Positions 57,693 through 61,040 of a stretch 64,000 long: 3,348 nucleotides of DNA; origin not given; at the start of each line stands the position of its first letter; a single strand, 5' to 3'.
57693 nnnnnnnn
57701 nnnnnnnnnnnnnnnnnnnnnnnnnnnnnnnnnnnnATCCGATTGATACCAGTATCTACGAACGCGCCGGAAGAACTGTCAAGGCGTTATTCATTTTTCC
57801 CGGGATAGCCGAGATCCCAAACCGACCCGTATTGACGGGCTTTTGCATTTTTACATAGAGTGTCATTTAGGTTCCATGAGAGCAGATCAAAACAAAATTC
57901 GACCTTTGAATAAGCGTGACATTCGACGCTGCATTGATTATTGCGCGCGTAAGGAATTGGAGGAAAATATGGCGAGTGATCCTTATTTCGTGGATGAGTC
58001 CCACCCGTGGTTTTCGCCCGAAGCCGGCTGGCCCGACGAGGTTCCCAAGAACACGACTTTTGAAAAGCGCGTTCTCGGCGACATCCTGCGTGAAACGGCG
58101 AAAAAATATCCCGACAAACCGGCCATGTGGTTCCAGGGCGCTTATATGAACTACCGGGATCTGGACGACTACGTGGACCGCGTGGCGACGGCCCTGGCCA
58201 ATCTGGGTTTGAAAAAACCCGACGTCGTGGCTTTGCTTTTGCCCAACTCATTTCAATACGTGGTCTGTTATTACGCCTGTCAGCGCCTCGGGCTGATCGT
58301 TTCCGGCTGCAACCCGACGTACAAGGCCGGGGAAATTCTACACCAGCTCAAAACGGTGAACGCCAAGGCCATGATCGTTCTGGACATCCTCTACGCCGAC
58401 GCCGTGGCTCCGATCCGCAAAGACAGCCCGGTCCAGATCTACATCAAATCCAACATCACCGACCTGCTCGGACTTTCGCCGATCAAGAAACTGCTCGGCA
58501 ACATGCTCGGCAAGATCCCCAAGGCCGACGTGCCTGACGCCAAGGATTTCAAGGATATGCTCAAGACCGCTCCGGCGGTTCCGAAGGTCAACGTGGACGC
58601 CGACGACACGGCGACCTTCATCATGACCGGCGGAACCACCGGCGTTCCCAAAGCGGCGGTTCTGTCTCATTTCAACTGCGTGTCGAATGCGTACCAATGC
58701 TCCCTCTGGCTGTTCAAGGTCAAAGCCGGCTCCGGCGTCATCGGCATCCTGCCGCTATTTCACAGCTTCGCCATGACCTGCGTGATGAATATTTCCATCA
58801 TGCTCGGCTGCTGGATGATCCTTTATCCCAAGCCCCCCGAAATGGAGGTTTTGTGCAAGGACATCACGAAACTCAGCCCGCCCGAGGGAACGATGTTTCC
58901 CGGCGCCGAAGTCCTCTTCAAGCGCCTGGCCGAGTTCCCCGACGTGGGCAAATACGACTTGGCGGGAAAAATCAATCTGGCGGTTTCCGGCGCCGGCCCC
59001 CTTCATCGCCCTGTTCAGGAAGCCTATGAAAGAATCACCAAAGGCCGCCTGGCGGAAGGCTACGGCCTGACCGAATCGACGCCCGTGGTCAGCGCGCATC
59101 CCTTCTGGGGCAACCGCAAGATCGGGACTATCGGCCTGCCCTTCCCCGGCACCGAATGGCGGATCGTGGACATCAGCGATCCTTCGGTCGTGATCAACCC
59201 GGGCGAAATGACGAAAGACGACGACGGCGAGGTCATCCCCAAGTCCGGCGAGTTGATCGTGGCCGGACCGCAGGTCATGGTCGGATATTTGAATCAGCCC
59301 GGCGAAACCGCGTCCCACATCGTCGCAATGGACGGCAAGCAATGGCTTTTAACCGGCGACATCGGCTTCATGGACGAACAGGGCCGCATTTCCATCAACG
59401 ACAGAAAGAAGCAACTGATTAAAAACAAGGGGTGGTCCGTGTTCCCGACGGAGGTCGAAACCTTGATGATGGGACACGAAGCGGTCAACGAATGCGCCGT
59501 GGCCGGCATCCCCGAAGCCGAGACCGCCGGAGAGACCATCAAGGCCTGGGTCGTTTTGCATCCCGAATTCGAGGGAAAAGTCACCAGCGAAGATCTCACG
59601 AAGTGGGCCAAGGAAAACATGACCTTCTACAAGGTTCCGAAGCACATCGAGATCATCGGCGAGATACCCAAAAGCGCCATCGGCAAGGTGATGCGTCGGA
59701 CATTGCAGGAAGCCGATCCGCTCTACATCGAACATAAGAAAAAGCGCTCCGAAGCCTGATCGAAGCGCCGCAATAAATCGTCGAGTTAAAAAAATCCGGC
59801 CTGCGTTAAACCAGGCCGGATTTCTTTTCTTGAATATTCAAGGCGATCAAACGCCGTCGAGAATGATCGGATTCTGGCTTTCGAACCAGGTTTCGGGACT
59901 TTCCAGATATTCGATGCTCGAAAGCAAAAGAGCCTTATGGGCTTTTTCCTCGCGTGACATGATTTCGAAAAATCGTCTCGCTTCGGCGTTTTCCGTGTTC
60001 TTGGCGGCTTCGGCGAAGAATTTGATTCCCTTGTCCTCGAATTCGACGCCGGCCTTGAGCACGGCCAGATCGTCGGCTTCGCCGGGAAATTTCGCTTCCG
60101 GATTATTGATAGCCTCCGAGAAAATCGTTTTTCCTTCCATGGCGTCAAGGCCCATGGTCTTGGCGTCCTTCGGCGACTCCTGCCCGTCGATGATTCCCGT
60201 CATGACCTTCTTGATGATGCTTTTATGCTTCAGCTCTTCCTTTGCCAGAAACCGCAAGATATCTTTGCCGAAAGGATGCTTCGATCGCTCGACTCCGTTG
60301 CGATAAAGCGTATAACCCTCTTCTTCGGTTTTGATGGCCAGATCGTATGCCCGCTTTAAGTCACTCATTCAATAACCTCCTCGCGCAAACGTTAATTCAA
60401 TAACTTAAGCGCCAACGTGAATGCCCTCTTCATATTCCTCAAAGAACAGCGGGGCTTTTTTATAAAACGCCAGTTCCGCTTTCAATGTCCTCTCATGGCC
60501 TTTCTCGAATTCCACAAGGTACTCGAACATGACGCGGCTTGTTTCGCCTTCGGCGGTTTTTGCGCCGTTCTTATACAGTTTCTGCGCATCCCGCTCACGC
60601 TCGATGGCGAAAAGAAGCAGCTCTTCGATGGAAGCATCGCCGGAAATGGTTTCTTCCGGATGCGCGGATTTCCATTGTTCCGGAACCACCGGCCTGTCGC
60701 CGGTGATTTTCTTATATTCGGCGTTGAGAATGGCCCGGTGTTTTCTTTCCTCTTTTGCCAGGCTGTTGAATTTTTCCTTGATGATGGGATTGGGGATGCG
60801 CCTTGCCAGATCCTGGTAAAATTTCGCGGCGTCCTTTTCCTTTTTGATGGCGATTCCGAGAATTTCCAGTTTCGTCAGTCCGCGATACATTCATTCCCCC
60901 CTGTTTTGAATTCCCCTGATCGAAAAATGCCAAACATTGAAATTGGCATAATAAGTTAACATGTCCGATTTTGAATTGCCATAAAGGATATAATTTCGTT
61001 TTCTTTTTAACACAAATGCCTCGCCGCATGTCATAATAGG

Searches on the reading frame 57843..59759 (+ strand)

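Call 4: search_protein_families(library=pfam, proteins=[window:57843-59759:+], max_evalue=0.01)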
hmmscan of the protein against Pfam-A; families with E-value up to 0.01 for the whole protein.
window:57843-59759:+ (638 aa): 2 families
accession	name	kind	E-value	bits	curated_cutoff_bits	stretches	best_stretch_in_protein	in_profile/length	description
PF00501.34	AMP-binding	-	5.4e-77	259.6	29.9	1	82-483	1-384/384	AMP-binding enzyme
PF13193.12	AMP-binding_C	-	4.5e-16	60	24.5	1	537-615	1-76/76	AMP-binding enzyme C-terminal domain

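Call 5: search_protein_families(library=ncbifam, proteins=[window:57843-59759:+], max_evalue=0.01)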
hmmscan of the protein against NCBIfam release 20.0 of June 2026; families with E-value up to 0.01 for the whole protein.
window:57843-59759:+ (638 aa): 106 families (the best 25 are shown)
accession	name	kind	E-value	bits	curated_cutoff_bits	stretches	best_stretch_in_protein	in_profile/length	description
NF004114.0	PRK05605.1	equivalog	2.9e-118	395.7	766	1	53-623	14-567/575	long-chain-fatty-acid--CoA ligase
NF005220.0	PRK06710.1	equivalog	2.2e-110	369.4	1116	1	62-625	10-553/563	long-chain-fatty-acid--CoA ligase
NF005463.0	PRK07059.1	subfamily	1.4e-108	363.7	869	1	63-623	9-554/557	long-chain-fatty-acid--CoA ligase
NF006181.0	PRK08314.1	subfamily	8.2e-104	347.9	705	1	61-626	9-555/563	long-chain-fatty-acid--CoA ligase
NF006523.0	PRK08974.1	equivalog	8.2e-102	341.1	884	1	63-625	9-553/561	long-chain-fatty-acid--CoA ligase FadD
NF004229.0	PRK05677.1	subfamily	1.6e-100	337.2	879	1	77-626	25-556/563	long-chain-fatty-acid--CoA ligase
NF004837.0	PRK06187.1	subfamily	1.3e-97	327.3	476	1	77-623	9-520/531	long-chain-fatty-acid--CoA ligase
NF006442.0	PRK08751.1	equivalog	6.1e-94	315.4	1023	1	63-625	11-558/560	long-chain fatty acid--CoA ligase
NF009139.0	PRK12492.1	equivalog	5.3e-90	302.5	1018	1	77-623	25-560/562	long-chain-fatty-acid--CoA ligase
NF005714.0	PRK07529.1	subfamily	1.8e-77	261.2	632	1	80-624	34-575/640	acyl-CoA synthetase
NF004822.0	PRK06178.1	equivalog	4e-76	256.8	782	1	60-624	19-566/571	acyl-CoA synthetase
NF006182.0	PRK08316.1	subfamily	5.4e-76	256.1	663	1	71-623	6-515/523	fatty acyl-CoA synthetase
NF009233.0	PRK12583.1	subfamily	3.5e-71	240.3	832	1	70-623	12-548/558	fatty acid CoA ligase family protein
NF005801.1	PRK07656.1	equivalog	9.6e-71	238.9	657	1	80-622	5-500/500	FadD3 family acyl-CoA ligase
NF005702.0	PRK07514.1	subfamily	1.5e-70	238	558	2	242-623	145-498/506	malonyl-CoA synthase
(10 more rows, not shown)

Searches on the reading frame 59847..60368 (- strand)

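Call 64: search_protein_families(library=pfam, proteins=[window:59847-60368:-], max_evalue=0.001)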
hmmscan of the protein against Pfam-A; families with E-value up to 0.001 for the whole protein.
window:59847-60368:- (173 aa): 1 family
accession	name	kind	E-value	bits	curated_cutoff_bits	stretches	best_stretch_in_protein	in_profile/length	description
PF02915.23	Rubrerythrin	-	3.5e-11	44.1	22.8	1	10-149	5-134/137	Rubrerythrin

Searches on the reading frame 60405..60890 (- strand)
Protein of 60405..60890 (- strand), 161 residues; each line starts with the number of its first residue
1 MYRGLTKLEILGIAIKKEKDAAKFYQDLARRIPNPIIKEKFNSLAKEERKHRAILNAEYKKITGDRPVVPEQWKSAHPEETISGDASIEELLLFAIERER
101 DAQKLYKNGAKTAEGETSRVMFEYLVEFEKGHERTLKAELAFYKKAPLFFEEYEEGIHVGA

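Call 64: search_protein_families(library=pfam, proteins=[window:60405-60890:-], max_evalue=0.001)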
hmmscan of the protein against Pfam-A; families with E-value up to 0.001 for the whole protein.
window:60405-60890:- (161 aa): 3 families
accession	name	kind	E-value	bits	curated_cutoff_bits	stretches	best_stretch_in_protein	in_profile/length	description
PF02915.23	Rubrerythrin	-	4.1e-20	73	22.8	1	9-139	1-136/137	Rubrerythrin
PF09537.16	DUF2383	-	4.8e-08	33.6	30.8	1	14-64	9-59/111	Domain of unknown function (DUF2383)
PF00210.30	Ferritin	-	3.6e-05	24.2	24.5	1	38-140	34-136/142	Ferritin-like domain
